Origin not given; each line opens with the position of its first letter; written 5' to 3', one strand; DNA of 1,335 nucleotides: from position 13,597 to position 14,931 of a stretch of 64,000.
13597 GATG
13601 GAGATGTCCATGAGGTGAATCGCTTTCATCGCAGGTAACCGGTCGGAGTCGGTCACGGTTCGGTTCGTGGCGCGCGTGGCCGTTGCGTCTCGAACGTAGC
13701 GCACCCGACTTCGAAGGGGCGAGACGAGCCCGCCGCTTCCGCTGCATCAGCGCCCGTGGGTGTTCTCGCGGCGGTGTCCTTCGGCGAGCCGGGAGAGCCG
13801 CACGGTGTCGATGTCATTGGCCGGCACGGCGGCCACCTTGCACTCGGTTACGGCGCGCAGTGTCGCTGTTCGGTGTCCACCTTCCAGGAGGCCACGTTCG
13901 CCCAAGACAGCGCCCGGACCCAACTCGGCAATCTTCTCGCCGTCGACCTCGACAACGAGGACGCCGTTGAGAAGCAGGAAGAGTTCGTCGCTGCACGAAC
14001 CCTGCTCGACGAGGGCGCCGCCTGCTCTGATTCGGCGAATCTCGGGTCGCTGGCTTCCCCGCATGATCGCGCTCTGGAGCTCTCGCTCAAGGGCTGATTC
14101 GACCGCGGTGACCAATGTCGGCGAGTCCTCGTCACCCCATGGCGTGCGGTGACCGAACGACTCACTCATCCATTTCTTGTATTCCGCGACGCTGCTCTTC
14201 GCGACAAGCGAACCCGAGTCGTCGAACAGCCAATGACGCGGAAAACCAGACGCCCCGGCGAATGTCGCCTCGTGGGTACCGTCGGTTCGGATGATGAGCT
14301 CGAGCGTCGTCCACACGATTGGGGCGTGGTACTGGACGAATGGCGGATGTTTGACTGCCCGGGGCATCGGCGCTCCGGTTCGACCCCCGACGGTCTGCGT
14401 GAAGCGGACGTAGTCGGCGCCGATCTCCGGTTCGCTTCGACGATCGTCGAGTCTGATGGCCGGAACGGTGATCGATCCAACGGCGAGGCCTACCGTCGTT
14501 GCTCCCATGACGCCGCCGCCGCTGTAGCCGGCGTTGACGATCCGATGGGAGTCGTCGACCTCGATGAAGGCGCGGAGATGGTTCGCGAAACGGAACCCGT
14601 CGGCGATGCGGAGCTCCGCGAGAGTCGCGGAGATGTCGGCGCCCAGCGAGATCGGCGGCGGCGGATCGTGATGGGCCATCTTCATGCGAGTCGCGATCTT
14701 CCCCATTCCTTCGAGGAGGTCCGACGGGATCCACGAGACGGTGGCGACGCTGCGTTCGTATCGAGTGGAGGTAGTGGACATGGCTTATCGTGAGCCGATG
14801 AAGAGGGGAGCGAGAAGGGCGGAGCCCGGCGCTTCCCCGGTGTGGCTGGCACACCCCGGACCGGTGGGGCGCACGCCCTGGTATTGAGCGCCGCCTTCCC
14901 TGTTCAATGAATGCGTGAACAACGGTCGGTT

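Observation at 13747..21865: MacB-type ABC transporter interleaved with a two-component system whose regulator outputs a nucleotide cyclase, paired with a divergent cNMP-reader of unknown function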

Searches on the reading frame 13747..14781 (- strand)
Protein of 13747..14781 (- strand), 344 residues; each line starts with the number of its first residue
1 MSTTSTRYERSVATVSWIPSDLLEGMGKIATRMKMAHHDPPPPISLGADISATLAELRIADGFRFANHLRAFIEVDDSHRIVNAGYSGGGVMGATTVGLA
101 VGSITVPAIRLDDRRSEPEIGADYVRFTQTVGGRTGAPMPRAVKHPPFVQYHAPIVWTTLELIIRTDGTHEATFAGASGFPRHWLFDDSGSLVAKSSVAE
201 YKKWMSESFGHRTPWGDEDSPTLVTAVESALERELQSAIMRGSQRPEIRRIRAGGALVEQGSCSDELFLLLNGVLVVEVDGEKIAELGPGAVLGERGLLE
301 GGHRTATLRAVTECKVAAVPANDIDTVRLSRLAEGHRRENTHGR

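Call 3: search_protein_families(library=pfam, proteins=[window:13747-14781:-], max_evalue=0.01)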
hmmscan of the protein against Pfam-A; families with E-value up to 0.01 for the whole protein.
window:13747-14781:- (344 aa): 1 family
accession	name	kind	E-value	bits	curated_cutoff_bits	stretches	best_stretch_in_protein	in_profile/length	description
PF00027.35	cNMP_binding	-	1.7e-14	54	27.5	1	249-326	2-84/89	Cyclic nucleotide-binding domain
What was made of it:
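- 13747..14781 (-): cNMP reader: N-terminal beta-rich domain of unknown function (aa 1-240) plus a C-terminal cyclic-nucleotide-binding domain. Pfam cNMP_binding at aa 249-326 (call 3).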

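Call 5: search_protein_families(library=ncbifam, proteins=[window:13747-14781:-], max_evalue=0.01)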
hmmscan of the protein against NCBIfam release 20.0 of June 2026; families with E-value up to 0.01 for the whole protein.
window:13747-14781:- (344 aa): 6 families
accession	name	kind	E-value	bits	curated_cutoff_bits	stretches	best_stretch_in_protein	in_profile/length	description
TIGR03896.1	cyc_nuc_ocin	subfamily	2.5e-07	30.4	161.05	1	247-326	9-97/317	bacteriocin-type transport-associated protein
NF008732.0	PRK11753.1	equivalog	7e-06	25.6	266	1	243-322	20-105/214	cAMP-activated global transcriptional regulator CRP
NF058543.1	ActPatMycb56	equivalog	0.00099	18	460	1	250-313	23-90/317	acetyltransferase Pat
NF050815.1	TransActFtrBCaul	equivalog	0.0021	17.4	300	1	245-323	31-113/251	transcriptional activator FtrB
NF041163.2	encap_f2b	equivalog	0.0031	16.7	400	1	243-327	92-182/450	family 2B encapsulin nanocompartment shell protein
TIGR04270.1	Rama_corrin_act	subfamily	0.0072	14.7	500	0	68-115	245-289/534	methylamine methyltransferase corrinoid protein reductive activase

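Call 12: find_homologous_proteins(query=window:13747-14781:-, max_evalue=0.00001)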
Query window:13747-14781:- (344 aa): 7764 proteins with E <= 0.00001 among 8000 candidates; the best 120 are listed.
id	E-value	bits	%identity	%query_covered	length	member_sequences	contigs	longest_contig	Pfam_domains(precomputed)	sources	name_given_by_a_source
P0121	2.7e-219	745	97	100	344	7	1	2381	PF00027.36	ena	-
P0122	2.9e-198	676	89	99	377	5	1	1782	PF00027.36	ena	-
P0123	3.6e-183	626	89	91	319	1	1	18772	PF00027.36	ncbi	-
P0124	6.0e-183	625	81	99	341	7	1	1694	PF00027.36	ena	-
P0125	3.8e-174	596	78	99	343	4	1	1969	PF00027.36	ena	-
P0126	8.1e-170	582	75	98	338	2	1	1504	PF00027.36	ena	-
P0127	2.4e-169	581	75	97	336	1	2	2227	PF00027.36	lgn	-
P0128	3.7e-169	580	76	97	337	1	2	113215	PF00027.36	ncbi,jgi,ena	-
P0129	6.1e-169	579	76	98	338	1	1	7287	PF00027.36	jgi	jgi:cyclic nucleotide-binding protein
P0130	1.4e-168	578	76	97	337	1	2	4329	PF00027.36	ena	-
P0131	2.2e-168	577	76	97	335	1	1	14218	PF00027.36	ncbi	-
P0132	2.4e-168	577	75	98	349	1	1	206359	PF00027.36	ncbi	ncbi:MAG: cyclic nucleotide-binding domain-containing protein [Ilumatobacteraceae bacterium]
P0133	4.0e-168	577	75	97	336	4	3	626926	PF00027.36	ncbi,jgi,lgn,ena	-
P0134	5.3e-168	576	75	99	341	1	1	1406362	PF00027.36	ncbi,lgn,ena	-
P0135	6.6e-168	576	75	98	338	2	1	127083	PF00027.36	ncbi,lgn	ncbi:hypothetical protein BH10ACT2_BH10ACT2_07650 [soil metagenome]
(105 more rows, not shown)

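Call 22: predict_structure(alignment_id=A2)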
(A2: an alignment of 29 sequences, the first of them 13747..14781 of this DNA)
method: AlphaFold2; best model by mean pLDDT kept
length: 344 residues; sequences in the alignment: 29
mean_pLDDT: 71.0   pTM: 0.63
mean pLDDT of the five models: 71.0, 70.9, 67.2, 66.9, 66.3
residues with pLDDT >= 90: 66; 70-90: 127; 50-70: 98; < 50: 53
segments of 3 or more residues with pLDDT < 50: 20-38, 97-104, 138-152, 335-344
pLDDT, mean of each block of 10 residues (from residue 1): 81 76 41 43 80 77 78 94 87 53 55 91 95 61 32 71 95 83 86 82 67 72 66 56 72 88 77 69 63 67 77 77 72 46 32
secondary structure, 60 per line:
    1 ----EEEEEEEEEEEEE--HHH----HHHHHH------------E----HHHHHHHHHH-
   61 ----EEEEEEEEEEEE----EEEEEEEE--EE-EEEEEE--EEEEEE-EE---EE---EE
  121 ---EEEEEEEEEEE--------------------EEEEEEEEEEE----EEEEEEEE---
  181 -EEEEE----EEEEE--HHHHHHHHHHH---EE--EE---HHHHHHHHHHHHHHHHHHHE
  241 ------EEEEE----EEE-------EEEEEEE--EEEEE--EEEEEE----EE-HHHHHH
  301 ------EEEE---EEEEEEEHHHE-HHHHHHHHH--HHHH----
elements in order: E5-17 H27-32 H50-59 E65-76 E81-88 E94-99 E102-107 E124-134 E155-165 E170-177 E182-186 E191-195 H198-208 H221-239 E247-251 E256-258 E266-272 E275-279 E282-287 H295-300 E307-310 E314-320 H326-334 H337-340

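Call 26: fold_search(model_id=the predicted structure, library=pdb)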
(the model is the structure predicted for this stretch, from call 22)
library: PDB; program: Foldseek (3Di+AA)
matches with E <= 10: 1513; with E <= 0.001: 554
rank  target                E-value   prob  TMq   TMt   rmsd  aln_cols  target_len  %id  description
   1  5fet                  7.8e-08  1.00  0.22  0.10  20.1       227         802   15  Crystal Structure of PVX_084705 in presence of Compound 2 (released 2016-01-13)
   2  5dyk                  9.2e-08  1.00  0.22  0.10  19.2       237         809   14  Crystal structure of the cGMP-dependent protein kinase PKG from Plasmodium falciparum - Apo form (released 2015-11-04)
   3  3u11_A                2.3e-07  1.00  0.26  0.44   6.9       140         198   21  Tetramerization dynamics of the C-terminus underlies isoform-specific cAMP-gating in HCN channels (released 2011-10-26)
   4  3u11_B                2.3e-07  1.00  0.23  0.37   8.2       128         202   19  Tetramerization dynamics of the C-terminus underlies isoform-specific cAMP-gating in HCN channels (released 2011-10-26)
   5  5ezr                  2.9e-07  1.00  0.22  0.10  19.6       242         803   14  Crystal Structure of PVX_084705 bound to compound (released 2017-05-10)
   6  8jsk_A                3.2e-07  1.00  0.26  0.53   6.5       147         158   24  Crystal structure of an N-terminal cyclic nucleotide-binding domain of a PycTIR from Pseudovibrio sp. in complex with  (released 2024-07-03)
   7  5khj_A                3.2e-07  1.00  0.26  0.43  13.1       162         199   20  HCN2 CNBD in complex with uridine-3', 5'-cyclic monophosphate (cUMP) (released 2016-09-14)
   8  4kl1_A                3.4e-07  1.00  0.25  0.43  11.3       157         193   20  HCN4 CNBD in complex with cGMP (released 2014-04-30)
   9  3otf                  4.3e-07  1.00  0.26  0.43  12.0       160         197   20  Structural basis for the cAMP-dependent gating in human HCN4 channel (released 2010-10-13)
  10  8em8_A                4.3e-07  1.00  0.22  0.10  16.5       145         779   21  Co-crystal structure of the cGMP-dependent protein kinase PKG from Plasmodium falciparum in complex with RY-1-165 (released 2022-11-02)
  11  5dyl                  4.3e-07  1.00  0.26  0.11  18.2       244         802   14  Crystal structure of the cGMP-dependent protein kinase PKG from Plasmodium Vivax - Apo form (released 2015-11-04)
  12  3u10                  5.0e-07  1.00  0.24  0.39  12.3       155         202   18  Tetramerization dynamics of the C-terminus underlies isoform-specific cAMP-gating in HCN channels (released 2011-10-26)
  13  4rz7                  5.0e-07  1.00  0.22  0.10  19.4       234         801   15  Crystal Structure of PVX_084705 with bound PCI32765 (released 2015-01-14)
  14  5khh                  8.3e-07  1.00  0.26  0.43  11.3       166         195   17  HCN2 CNBD in complex with inosine-3', 5'-cyclic monophosphate (cIMP) (released 2016-09-14)
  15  5f0a                  8.3e-07  1.00  0.22  0.10  20.0       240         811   15  CRYSTAL STRUCTURE OF PVX_084705 WITH BOUND 1-tert-butyl-3-(3-chlorophenoxy)-1H-pyrazolo[3,4-d]pyrimidin-4-amine INHIBITO (released 2015-12-16)
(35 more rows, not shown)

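Call 49: search_protein_families(library=padloc, proteins=[window:13747-14781:-], max_evalue=0.01)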
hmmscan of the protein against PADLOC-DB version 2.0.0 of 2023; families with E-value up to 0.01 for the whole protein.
window:13747-14781:- (344 aa): 5 families
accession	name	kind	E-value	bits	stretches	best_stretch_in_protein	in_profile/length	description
PDLC00731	Effector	-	8.1e-10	36.2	1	244-327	38-122/306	TIR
PDLC02371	PycTIR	-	5.9e-09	33.7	1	244-327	35-119/288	-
PDLC00732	Effector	-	4.5e-08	30.4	1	243-325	33-116/301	TIR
PDLC00734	PycC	-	6.3e-08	30.1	1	246-327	33-119/374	Pycsar cyclase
PDLC00730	Effector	-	0.0023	15.2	1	247-314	57-125/299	TIR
